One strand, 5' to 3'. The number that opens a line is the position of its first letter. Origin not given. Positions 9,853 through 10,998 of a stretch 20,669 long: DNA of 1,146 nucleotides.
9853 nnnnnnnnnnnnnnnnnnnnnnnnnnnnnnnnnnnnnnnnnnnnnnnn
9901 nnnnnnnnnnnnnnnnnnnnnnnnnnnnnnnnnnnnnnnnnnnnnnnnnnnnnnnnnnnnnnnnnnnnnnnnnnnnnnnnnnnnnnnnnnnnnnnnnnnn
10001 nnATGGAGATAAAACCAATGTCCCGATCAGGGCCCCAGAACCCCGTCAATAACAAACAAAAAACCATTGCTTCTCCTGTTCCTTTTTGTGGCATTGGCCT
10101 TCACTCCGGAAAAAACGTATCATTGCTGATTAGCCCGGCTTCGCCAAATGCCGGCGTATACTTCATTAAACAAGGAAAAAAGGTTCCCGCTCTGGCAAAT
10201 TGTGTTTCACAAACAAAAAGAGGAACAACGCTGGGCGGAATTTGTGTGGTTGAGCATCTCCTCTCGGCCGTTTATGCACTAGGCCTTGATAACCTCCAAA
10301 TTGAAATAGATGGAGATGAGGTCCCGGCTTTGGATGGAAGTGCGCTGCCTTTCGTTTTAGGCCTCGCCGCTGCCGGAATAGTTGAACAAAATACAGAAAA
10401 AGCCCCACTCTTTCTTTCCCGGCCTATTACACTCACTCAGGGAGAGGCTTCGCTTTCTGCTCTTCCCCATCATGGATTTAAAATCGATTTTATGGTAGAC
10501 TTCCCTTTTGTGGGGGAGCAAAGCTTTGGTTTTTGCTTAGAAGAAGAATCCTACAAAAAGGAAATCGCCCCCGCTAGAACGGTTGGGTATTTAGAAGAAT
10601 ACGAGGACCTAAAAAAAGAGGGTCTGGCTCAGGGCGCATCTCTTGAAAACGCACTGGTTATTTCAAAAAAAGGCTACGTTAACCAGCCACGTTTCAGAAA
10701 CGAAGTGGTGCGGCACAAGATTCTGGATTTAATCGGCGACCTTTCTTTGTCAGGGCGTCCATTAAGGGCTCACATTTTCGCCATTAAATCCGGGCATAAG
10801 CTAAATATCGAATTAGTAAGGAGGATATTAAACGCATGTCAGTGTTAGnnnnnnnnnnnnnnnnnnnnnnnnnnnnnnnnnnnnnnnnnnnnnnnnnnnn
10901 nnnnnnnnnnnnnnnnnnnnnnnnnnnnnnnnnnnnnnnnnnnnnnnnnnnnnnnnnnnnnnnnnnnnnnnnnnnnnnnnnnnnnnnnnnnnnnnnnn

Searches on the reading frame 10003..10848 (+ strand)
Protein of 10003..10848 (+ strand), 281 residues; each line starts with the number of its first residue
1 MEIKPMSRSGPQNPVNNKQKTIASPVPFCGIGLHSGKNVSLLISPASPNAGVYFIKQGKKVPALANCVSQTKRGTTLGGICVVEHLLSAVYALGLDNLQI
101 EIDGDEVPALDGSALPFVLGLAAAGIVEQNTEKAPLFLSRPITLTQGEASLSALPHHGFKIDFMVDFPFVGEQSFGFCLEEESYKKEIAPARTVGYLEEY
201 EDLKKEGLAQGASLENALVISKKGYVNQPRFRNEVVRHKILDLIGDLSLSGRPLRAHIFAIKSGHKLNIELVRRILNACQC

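Call 51: search_protein_families(library=pfam, proteins=[window:10003-10848:+], max_evalue=0.001)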
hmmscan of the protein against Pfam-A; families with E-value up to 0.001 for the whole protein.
window:10003-10848:+ (281 aa): 1 family
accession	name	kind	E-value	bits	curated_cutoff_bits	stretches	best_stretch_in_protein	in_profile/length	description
PF03331.19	LpxC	-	8.5e-88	294.8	27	1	19-276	1-267/268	UDP-3-O-acyl N-acetylglycosamine deacetylase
